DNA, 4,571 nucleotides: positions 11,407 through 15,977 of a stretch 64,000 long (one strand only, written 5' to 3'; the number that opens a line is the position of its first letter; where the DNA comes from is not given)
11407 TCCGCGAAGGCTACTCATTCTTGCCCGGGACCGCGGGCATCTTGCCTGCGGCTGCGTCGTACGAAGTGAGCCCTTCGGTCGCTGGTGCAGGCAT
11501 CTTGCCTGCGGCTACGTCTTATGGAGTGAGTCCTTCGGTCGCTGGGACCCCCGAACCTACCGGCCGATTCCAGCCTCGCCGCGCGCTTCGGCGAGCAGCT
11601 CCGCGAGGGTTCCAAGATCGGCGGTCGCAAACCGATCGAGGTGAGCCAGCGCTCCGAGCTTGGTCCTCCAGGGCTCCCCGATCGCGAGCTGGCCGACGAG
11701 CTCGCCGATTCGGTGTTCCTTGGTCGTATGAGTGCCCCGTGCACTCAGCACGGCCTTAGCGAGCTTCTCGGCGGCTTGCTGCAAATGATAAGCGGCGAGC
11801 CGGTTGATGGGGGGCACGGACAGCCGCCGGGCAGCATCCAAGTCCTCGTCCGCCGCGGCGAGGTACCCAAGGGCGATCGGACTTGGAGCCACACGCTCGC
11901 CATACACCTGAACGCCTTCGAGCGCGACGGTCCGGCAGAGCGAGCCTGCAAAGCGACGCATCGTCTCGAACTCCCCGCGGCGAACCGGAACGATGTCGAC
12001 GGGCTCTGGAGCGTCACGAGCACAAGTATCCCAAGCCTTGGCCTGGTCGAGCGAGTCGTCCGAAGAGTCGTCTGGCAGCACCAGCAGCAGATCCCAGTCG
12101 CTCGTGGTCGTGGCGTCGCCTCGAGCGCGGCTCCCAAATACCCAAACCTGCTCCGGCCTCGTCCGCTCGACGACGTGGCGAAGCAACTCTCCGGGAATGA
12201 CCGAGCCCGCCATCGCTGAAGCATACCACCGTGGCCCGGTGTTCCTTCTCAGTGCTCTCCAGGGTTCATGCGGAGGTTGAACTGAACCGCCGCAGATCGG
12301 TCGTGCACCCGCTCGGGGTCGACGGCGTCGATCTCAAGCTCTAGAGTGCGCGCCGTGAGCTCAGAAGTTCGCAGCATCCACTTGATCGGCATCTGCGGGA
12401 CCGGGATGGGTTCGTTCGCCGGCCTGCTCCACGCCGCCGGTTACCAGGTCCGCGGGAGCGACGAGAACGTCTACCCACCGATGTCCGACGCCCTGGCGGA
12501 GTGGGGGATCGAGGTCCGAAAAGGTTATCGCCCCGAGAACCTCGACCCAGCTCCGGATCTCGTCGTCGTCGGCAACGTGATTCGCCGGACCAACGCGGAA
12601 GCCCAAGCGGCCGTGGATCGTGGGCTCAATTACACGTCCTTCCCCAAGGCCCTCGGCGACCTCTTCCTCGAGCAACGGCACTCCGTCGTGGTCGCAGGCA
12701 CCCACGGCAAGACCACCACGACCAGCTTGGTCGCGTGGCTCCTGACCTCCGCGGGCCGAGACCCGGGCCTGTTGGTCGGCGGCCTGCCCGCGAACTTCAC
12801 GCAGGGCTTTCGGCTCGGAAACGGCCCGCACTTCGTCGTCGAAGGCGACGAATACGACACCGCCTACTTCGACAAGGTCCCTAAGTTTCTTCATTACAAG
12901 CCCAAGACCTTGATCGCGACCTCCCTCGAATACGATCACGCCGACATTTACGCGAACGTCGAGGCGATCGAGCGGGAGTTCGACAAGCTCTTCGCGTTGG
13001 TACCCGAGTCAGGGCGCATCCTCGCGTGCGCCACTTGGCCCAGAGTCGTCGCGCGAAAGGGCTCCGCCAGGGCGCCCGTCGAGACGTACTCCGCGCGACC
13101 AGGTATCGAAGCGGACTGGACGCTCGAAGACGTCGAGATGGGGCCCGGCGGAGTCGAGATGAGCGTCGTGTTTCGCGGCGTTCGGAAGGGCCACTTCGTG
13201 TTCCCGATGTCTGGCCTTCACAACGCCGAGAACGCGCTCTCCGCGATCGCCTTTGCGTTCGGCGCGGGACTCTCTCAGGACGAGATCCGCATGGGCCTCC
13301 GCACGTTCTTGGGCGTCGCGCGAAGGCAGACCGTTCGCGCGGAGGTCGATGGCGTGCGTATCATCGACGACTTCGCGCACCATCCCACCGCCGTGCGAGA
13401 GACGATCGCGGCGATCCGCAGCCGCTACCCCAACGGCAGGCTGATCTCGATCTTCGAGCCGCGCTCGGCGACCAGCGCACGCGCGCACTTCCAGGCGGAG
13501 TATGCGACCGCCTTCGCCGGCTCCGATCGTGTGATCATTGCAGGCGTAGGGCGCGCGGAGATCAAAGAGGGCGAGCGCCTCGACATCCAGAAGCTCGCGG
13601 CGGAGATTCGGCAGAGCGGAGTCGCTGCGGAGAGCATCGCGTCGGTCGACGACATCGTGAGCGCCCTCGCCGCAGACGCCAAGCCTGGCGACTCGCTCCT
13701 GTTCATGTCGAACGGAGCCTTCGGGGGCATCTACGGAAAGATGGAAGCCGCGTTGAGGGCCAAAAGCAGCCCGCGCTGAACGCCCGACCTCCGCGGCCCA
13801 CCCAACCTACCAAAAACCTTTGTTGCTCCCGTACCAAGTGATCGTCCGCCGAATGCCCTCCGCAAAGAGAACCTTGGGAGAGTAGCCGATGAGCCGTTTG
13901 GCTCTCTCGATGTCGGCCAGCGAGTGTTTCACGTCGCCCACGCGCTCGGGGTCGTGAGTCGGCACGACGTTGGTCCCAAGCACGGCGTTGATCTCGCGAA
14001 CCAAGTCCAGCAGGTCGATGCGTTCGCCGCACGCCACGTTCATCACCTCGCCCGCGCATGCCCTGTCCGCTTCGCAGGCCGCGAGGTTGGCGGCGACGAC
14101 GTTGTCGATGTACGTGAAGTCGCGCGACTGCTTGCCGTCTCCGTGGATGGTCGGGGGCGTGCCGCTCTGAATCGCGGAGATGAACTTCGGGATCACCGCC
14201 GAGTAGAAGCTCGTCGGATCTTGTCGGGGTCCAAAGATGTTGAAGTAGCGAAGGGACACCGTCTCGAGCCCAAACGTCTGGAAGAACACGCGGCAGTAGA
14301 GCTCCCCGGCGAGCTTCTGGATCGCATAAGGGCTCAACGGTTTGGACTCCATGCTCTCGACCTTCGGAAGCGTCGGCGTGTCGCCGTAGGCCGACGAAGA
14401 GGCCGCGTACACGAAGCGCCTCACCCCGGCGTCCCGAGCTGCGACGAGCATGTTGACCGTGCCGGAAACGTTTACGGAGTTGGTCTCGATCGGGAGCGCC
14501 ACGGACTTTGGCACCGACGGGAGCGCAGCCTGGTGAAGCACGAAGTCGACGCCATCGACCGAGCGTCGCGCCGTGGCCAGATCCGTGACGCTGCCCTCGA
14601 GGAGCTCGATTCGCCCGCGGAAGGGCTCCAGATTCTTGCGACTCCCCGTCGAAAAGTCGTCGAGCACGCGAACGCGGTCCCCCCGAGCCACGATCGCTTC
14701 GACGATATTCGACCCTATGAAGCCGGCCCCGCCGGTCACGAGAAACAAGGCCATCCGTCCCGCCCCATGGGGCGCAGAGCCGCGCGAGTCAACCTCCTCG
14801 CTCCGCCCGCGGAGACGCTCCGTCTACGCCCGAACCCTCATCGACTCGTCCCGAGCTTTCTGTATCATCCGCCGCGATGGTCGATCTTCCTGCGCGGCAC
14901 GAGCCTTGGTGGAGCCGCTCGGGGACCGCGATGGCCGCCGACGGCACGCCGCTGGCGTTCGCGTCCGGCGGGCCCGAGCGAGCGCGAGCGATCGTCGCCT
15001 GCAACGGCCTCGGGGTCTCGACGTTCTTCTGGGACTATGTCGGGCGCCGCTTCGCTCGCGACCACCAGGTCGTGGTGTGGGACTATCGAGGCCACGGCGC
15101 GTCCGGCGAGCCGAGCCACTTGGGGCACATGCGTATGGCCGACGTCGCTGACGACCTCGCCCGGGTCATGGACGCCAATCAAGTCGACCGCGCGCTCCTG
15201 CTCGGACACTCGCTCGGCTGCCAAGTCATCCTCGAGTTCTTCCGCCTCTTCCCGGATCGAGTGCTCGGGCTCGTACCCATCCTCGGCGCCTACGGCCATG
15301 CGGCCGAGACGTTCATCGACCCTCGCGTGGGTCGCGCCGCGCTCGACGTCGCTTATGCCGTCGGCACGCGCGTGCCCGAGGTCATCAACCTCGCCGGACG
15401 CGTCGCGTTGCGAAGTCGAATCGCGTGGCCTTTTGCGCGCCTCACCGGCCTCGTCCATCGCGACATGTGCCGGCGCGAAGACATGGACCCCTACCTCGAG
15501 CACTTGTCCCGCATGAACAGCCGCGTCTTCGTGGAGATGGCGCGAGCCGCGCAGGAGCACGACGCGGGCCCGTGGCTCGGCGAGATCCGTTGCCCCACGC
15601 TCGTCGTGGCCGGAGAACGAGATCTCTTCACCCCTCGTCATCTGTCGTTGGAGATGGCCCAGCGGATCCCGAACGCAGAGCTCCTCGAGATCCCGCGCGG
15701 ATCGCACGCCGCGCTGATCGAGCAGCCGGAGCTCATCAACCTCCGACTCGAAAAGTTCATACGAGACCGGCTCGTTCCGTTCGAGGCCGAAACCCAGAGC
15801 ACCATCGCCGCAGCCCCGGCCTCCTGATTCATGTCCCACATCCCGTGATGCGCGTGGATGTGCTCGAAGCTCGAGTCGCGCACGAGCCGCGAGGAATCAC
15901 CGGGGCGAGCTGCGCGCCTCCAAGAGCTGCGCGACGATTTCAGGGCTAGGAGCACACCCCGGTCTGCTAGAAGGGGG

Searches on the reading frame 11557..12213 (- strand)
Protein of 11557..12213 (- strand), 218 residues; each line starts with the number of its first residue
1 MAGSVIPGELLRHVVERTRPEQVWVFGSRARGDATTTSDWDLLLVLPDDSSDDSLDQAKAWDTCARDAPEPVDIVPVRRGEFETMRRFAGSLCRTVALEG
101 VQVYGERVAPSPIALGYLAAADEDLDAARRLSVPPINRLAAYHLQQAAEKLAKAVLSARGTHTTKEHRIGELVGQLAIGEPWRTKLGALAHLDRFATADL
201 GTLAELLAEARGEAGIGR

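Call 23: search_protein_families(library=pfam, proteins=[window:11557-12213:-], max_evalue=0.001)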
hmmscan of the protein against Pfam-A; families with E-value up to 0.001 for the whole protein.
window:11557-12213:- (218 aa): 4 families
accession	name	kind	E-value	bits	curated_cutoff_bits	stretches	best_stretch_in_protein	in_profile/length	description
PF05168.19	HEPN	-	8.9e-10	39.2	22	1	118-181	5-68/117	HEPN domain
PF01909.29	NTP_transf_2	-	2.3e-09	38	21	1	10-82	4-79/93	Nucleotidyltransferase domain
PF18765.7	Polbeta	-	2.6e-08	34.4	26.9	1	16-78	9-70/93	Polymerase beta, Nucleotidyltransferase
PF03445.19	DUF294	-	0.00077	19.8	21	0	23-56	52-85/138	Putative nucleotidyltransferase DUF294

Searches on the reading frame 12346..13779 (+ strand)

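Call 23: search_protein_families(library=pfam, proteins=[window:12346-13779:+], max_evalue=0.001)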
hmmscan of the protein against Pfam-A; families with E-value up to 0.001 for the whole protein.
window:12346-13779:+ (477 aa): 3 families
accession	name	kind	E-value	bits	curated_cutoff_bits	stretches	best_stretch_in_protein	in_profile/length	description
PF02875.26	Mur_ligase_C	-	6.4e-19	69.5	28.4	1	326-457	1-127/127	Mur ligase, glutamate ligase domain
PF01225.30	Mur_ligase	-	8.2e-19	68.2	21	1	11-108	2-92/95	Mur ligase family, catalytic domain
PF08245.18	Mur_ligase_M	-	4.9e-17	63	24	1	116-303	1-199/200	Mur ligase middle domain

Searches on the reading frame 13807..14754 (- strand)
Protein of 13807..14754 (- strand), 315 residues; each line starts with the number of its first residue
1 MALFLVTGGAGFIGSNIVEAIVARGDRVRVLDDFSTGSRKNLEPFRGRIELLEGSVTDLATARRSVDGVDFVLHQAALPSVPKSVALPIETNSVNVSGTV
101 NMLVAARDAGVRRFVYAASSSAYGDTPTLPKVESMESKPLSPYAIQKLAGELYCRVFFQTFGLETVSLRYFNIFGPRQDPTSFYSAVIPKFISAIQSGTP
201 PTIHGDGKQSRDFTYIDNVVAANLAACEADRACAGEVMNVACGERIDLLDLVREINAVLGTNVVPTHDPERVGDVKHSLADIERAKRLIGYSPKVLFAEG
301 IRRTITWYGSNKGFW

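Call 23: search_protein_families(library=pfam, proteins=[window:13807-14754:-], max_evalue=0.001)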
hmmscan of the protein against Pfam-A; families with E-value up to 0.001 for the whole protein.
window:13807-14754:- (315 aa): 8 families
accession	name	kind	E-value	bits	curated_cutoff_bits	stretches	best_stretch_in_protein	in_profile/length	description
PF01370.27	Epimerase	-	2.7e-59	200.9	20.9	1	5-241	2-240/240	NAD dependent epimerase/dehydratase family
PF16363.11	GDP_Man_Dehyd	-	1.6e-52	179.5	27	1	5-304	1-332/332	GDP-mannose 4,6 dehydratase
PF01073.25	3Beta_HSD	-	3.9e-25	88.9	22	1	5-227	1-229/280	3-beta hydroxysteroid dehydrogenase/isomerase family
PF02719.21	Polysacc_synt_2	-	8.2e-16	58.5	20.2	1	5-263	2-251/293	Polysaccharide biosynthesis protein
PF13460.12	NAD_binding_10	-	2.1e-10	41.2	27.2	1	8-151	1-128/184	NAD(P)H-binding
PF05368.20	NmrA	-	2.5e-07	31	27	1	5-151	6-140/298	NmrA-like family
PF07993.18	NAD_binding_4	-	2.7e-07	30.5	20.1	0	61-222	81-257/258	Male sterility protein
PF04321.23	RmlD_sub_bind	-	1.2e-05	24.9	27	1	5-155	4-137/287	RmlD substrate binding domain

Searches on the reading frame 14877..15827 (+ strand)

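Call 49: search_protein_families(library=pfam, proteins=[window:14877-15827:+], max_evalue=0.001)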
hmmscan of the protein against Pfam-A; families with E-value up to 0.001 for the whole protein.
window:14877-15827:+ (316 aa): 5 families
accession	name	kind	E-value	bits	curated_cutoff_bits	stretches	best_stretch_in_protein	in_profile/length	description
PF00561.26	Abhydrolase_1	-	3.5e-26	92.8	25.8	1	38-284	2-245/245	alpha/beta hydrolase fold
PF12146.15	Hydrolase_4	-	9e-17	61.6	27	1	36-283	4-238/239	Serine aminopeptidase, S33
PF12697.13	Abhydrolase_6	-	1.3e-16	62.4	26.3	1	39-286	1-213/217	Alpha/beta hydrolase family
PF08386.16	Abhydrolase_4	-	6.8e-06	26.6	21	1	239-301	35-97/103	TAP-like protein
PF03096.20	Ndr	-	1.4e-05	24.4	23.3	1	85-135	80-130/283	Ndr family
